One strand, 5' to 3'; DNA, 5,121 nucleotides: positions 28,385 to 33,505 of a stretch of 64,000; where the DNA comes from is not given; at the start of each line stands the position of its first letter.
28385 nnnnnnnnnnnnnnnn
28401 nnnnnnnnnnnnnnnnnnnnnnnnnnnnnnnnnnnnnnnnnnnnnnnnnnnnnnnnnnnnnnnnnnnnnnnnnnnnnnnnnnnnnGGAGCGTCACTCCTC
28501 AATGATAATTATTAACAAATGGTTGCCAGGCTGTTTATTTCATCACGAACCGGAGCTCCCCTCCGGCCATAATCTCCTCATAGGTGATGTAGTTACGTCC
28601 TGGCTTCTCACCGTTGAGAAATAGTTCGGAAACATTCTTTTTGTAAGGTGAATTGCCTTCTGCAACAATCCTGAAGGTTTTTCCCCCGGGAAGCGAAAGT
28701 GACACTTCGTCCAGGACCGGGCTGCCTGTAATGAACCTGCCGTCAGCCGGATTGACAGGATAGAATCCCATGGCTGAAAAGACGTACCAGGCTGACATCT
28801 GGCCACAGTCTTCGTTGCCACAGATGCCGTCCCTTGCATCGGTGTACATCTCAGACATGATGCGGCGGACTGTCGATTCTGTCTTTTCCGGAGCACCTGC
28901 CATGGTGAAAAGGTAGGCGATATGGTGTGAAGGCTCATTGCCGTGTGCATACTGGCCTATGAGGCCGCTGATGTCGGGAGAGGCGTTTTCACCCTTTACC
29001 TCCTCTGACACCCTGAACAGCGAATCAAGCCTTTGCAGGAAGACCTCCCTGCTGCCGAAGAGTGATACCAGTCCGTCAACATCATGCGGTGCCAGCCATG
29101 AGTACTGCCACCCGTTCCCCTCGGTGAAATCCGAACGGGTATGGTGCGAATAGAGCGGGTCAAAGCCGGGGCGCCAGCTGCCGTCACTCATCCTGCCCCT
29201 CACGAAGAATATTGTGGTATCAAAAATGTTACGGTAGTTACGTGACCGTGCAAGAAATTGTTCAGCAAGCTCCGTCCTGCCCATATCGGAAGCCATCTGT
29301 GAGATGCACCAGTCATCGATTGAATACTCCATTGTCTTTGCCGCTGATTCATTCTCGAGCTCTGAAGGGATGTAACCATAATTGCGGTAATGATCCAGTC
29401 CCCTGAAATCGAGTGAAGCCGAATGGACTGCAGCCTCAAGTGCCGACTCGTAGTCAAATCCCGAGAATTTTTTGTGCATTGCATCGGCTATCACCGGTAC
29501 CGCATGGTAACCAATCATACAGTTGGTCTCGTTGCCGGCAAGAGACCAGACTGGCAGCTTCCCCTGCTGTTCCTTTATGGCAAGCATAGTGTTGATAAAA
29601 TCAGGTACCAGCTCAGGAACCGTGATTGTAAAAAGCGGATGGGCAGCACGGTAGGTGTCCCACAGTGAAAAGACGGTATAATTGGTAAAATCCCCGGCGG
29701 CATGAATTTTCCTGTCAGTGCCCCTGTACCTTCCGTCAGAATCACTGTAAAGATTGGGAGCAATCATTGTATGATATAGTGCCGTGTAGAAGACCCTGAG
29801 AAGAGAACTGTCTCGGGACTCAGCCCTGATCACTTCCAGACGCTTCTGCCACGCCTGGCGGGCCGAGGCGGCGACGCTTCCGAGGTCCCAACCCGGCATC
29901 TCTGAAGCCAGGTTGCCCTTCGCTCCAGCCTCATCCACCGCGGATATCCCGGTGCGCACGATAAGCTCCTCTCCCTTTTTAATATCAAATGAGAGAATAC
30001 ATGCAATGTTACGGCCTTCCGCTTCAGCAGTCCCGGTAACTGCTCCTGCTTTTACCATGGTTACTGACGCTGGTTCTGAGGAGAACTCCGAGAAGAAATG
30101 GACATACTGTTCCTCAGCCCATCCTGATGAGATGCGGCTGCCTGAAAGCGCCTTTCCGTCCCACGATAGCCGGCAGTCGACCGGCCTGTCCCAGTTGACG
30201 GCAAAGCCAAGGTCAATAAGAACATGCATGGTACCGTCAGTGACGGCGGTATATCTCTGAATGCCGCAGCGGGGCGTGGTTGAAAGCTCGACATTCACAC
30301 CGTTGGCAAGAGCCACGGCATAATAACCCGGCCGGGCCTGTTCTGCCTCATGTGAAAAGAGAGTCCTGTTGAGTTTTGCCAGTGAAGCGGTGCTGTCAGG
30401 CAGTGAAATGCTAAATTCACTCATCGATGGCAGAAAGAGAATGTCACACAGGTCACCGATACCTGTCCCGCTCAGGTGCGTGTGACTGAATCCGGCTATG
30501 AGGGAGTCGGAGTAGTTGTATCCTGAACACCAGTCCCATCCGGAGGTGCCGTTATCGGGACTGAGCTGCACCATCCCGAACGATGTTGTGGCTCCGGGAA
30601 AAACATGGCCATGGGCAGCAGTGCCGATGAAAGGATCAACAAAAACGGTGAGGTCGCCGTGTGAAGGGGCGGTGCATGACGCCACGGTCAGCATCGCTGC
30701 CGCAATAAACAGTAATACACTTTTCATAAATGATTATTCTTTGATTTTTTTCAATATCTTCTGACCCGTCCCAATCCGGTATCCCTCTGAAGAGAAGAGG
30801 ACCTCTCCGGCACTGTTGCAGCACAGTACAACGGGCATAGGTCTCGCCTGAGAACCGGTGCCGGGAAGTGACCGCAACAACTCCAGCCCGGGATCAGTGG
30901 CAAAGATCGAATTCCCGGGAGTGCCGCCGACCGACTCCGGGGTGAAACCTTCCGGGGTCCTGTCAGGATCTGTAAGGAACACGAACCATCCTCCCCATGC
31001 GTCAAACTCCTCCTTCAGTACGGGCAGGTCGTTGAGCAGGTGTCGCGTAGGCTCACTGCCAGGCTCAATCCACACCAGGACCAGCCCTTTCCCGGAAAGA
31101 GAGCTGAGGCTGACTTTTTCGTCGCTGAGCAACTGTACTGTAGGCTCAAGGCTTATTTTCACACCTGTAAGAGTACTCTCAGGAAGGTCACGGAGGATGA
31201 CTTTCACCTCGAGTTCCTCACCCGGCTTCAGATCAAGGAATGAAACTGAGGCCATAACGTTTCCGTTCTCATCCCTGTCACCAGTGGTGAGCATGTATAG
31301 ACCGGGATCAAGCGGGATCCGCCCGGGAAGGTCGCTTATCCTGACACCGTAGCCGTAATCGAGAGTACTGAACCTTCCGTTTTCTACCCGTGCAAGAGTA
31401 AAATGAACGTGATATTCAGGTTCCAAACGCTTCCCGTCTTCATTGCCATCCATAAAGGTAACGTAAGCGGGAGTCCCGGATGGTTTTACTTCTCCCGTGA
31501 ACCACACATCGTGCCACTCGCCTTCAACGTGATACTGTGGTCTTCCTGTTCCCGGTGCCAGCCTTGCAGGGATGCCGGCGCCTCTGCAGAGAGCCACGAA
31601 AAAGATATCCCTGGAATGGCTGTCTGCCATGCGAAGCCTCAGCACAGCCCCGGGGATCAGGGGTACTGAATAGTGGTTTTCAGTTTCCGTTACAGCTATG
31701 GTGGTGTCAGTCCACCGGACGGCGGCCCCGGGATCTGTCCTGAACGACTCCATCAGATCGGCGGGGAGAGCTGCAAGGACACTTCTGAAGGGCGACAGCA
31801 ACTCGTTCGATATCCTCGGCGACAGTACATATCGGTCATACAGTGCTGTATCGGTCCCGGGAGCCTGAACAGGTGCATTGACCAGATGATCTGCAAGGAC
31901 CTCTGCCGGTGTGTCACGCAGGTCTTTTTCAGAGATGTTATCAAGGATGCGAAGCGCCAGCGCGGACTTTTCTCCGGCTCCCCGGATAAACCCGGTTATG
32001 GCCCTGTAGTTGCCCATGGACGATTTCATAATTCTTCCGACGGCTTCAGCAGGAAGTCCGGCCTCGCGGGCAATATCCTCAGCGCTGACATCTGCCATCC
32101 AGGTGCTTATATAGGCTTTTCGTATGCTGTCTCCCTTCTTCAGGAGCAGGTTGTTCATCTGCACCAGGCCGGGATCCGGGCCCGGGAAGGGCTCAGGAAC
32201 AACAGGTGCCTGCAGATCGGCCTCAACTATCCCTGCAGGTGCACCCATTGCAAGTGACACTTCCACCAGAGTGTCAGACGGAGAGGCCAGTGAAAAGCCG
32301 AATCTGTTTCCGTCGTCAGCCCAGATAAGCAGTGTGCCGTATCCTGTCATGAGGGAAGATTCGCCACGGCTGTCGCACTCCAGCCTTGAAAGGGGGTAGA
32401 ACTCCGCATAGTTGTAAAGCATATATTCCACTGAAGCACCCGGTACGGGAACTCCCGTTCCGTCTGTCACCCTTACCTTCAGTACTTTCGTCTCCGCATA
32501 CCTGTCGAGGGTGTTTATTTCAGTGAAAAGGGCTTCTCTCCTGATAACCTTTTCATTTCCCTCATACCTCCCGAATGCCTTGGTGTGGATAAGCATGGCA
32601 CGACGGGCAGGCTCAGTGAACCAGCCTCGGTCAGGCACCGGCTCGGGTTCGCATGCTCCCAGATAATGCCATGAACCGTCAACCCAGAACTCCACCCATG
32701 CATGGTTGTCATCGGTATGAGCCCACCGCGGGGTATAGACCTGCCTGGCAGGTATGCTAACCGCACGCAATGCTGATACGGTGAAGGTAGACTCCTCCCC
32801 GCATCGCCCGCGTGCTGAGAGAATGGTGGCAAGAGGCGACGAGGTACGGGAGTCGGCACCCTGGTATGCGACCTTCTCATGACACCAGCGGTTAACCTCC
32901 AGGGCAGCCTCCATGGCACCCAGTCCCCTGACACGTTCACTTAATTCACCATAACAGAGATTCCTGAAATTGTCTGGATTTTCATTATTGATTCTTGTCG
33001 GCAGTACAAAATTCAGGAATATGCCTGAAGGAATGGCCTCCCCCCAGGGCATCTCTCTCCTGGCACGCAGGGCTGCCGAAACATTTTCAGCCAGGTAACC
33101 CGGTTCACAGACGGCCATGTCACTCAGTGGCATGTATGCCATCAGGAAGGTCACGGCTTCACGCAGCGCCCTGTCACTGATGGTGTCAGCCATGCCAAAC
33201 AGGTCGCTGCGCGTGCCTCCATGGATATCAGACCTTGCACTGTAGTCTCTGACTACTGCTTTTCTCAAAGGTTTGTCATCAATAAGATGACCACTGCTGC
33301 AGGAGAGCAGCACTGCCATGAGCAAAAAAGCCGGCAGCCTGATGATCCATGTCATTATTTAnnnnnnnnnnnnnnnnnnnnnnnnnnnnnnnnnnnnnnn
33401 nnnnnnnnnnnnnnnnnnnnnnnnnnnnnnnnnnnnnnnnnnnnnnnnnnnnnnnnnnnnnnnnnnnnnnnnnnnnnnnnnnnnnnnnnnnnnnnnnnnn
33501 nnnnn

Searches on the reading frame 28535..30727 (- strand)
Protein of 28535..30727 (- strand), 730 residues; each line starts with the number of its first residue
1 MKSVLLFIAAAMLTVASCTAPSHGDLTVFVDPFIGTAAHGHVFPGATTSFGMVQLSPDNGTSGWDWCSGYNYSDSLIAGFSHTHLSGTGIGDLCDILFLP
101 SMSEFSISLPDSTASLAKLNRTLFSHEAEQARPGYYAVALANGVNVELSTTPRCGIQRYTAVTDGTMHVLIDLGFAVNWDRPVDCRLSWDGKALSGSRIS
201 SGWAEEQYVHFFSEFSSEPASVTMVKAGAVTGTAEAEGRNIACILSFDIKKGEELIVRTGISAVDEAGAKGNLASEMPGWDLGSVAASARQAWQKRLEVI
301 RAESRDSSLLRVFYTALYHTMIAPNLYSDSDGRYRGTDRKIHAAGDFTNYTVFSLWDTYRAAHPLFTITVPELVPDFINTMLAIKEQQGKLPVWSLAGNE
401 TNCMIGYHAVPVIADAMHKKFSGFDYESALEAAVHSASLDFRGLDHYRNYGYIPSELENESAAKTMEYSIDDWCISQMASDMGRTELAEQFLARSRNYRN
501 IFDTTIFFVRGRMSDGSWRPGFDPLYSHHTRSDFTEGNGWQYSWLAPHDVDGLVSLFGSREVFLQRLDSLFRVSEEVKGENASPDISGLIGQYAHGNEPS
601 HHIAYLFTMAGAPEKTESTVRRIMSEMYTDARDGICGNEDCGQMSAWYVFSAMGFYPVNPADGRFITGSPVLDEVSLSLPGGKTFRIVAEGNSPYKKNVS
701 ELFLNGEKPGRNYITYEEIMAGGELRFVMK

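Call 5: search_protein_families(library=pfam, proteins=[window:28535-30727:-], max_evalue=0.01)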
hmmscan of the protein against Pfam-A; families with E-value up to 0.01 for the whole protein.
window:28535-30727:- (730 aa): 2 families
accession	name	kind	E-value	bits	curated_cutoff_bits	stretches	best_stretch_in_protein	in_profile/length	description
PF07971.18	Glyco_hydro_92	-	4.5e-172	573.6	24.6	1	268-730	1-463/464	Glycosyl hydrolase family 92 catalytic domain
PF17678.7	Glyco_hydro_92N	-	1e-68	232.1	34.5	1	29-262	1-236/236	Glycosyl hydrolase family 92 N-terminal domain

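Call 6: search_protein_families(library=ncbifam, proteins=[window:28535-30727:-], max_evalue=0.01)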
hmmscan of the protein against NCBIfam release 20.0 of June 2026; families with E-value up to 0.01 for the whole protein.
window:28535-30727:- (730 aa): 2 families
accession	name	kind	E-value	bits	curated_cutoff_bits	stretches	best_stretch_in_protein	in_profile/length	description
TIGR01180.1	aman2_put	subfamily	3.1e-194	647.1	249.55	1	6-729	16-743/749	GH92 family glycosyl hydrolase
NF035929.1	lectin_1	subfamily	1.8e-107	360.7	800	2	227-728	231-728/886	lectin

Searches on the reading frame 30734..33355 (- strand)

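Call 5: search_protein_families(library=pfam, proteins=[window:30734-33355:-], max_evalue=0.01)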
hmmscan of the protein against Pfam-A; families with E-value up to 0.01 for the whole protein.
window:30734-33355:- (873 aa): 1 family
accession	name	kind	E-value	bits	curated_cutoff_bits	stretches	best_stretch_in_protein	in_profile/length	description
PF01841.26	Transglut_core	-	5.7e-22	78.5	23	2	148-230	15-104/108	Transglutaminase-like superfamily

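Call 6: search_protein_families(library=ncbifam, proteins=[window:30734-33355:-], max_evalue=0.01)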
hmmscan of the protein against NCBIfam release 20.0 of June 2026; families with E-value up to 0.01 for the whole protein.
window:30734-33355:- (873 aa): 0 families
